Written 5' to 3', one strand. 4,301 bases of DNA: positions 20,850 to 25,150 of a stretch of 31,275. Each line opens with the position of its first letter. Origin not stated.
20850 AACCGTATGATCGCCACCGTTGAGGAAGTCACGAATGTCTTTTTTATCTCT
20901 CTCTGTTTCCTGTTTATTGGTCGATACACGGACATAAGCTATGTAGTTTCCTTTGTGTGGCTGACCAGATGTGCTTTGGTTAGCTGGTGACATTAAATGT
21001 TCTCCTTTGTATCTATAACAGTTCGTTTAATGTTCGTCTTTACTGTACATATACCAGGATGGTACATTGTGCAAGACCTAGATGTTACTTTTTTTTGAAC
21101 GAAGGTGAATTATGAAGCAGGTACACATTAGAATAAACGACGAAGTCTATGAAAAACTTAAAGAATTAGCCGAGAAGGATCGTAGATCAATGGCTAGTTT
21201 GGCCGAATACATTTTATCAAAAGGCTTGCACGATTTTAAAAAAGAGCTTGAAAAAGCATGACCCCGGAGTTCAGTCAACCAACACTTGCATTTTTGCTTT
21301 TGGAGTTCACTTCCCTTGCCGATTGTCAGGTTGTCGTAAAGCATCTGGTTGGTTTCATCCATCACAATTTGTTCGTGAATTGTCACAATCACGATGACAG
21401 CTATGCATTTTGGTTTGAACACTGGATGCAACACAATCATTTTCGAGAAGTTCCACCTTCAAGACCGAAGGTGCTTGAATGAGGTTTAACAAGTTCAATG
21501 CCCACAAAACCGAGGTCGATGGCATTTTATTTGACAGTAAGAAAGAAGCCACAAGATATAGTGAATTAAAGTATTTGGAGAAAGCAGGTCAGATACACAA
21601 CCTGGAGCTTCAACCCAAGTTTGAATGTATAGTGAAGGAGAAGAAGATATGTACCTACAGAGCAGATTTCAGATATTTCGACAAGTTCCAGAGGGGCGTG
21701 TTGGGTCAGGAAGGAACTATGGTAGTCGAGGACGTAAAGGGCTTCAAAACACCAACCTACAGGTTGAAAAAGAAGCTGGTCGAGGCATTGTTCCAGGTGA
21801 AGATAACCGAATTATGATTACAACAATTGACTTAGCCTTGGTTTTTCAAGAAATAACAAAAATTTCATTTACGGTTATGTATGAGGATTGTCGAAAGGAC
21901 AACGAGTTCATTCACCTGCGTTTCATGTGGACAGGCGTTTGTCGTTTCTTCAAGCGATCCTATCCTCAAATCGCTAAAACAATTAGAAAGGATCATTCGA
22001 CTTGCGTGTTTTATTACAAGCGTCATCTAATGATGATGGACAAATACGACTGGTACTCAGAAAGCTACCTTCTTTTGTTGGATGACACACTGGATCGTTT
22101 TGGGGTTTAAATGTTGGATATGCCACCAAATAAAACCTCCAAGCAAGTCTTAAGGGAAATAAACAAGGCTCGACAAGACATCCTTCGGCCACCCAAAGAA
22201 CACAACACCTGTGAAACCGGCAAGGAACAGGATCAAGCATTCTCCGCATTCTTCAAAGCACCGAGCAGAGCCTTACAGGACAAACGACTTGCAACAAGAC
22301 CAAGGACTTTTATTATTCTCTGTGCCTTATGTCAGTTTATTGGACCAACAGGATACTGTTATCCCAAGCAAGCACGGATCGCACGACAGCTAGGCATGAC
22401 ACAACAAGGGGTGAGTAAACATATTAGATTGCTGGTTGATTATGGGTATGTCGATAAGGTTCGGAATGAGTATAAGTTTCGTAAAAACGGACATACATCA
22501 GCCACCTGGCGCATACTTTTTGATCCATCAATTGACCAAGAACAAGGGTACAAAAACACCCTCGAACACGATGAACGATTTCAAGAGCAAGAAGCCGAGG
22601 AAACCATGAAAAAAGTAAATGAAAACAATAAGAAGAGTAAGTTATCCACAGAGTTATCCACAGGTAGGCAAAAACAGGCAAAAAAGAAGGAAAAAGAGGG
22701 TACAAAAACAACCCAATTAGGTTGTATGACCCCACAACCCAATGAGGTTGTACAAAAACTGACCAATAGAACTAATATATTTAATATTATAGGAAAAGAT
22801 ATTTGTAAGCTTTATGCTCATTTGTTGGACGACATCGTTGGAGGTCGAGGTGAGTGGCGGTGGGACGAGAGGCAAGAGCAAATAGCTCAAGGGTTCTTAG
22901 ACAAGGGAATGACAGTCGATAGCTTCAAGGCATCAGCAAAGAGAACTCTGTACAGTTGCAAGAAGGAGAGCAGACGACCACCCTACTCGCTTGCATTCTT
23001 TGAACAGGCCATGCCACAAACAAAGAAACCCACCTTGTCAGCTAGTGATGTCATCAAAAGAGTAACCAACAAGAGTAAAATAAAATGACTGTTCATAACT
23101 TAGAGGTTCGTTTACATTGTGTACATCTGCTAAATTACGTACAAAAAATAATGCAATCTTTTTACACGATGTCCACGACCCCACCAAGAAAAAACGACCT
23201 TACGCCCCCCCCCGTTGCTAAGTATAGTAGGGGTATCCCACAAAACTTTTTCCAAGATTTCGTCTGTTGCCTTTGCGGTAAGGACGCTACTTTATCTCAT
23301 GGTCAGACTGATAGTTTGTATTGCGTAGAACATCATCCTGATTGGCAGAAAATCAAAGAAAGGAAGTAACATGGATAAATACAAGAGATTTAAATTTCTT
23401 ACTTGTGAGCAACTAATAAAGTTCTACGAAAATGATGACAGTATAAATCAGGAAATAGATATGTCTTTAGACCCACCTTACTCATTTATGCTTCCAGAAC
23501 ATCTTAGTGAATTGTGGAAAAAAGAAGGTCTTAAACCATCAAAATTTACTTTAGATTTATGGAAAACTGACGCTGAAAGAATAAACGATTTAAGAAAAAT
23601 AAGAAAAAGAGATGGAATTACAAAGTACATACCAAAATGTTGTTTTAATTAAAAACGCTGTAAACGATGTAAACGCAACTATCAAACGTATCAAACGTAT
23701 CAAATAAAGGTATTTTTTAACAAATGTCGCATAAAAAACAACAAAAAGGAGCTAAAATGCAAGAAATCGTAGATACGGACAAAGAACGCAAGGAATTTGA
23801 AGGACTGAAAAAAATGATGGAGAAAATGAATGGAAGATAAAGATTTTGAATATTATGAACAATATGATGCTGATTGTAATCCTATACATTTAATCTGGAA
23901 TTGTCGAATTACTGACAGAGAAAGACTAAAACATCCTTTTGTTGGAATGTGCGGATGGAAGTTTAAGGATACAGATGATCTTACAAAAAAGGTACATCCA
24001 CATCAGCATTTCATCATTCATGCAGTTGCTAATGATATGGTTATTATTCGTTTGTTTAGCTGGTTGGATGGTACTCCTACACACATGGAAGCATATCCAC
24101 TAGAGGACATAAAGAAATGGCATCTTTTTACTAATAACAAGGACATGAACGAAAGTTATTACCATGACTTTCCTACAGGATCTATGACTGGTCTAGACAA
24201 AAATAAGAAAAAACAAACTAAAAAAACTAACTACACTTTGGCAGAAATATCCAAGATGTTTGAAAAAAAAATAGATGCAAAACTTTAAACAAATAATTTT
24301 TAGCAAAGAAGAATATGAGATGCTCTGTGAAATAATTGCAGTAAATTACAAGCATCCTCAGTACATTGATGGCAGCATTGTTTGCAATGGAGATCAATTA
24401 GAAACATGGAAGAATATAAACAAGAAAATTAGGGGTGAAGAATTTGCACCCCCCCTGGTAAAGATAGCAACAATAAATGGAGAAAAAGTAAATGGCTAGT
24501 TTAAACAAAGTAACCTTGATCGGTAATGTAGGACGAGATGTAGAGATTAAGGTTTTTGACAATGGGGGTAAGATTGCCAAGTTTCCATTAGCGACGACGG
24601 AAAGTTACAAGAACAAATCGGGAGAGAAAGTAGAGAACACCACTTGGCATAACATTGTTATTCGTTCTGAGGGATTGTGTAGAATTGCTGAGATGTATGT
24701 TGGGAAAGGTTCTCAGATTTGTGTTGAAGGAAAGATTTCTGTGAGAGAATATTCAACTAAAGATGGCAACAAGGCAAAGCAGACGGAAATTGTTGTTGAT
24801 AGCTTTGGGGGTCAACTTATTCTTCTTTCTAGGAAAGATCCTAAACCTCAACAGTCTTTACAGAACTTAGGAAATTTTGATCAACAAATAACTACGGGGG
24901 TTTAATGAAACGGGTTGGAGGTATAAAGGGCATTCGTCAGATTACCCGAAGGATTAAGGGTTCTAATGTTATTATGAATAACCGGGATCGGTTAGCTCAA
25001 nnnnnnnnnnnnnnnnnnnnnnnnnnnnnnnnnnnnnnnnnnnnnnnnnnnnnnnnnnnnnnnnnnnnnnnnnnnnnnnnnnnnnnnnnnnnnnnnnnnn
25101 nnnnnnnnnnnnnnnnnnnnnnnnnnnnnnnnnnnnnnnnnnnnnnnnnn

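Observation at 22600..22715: Candidate origin inside the initiator gene: tandem perfect DnaA boxes plus phased A-tracts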

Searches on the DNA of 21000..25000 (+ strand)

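Call 7: search_dna_similar(query=window:21000-25000:+, collection=phages, mode=distant, max_rows=30)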
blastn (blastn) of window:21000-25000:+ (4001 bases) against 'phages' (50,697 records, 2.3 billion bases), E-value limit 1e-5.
Records with a match: 5; places in all: 5; records where one place covers at least 80% of the query: 0.
Best place of each record, by identity: 80-90% 5.
By first word of the organism name: Bacillus 4; Microcystis 1.
By host as written in the record: Bacillus pumilus BL8 2; Bacillus pumilus BL-8 2; - 1.
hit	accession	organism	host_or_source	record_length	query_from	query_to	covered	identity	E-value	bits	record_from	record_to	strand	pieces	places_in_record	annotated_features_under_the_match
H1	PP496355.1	Microcystis phage Mvi-Yong1342-1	Microcystis viridis FACHB-1342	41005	729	789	2%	83.6%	1e-7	66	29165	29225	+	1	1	hypothetical protein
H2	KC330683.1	Bacillus phage Finn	Bacillus pumilus BL8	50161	492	550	1%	83.1%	1e-6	63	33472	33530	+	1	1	hypothetical protein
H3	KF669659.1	Bacillus phage Riggi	Bacillus pumilus BL-8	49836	492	550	1%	83.1%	1e-6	63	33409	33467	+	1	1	endonuclease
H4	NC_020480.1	Bacillus phage Finn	Bacillus pumilus BL8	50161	492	550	1%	83.1%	1e-6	63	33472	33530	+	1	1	Holliday junction resolvase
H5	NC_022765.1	Bacillus phage Riggi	Bacillus pumilus BL-8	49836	492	550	1%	83.1%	1e-6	63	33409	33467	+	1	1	Holliday junction resolvase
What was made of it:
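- Tried and rejected: Nothing close at the DNA level (call 7).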
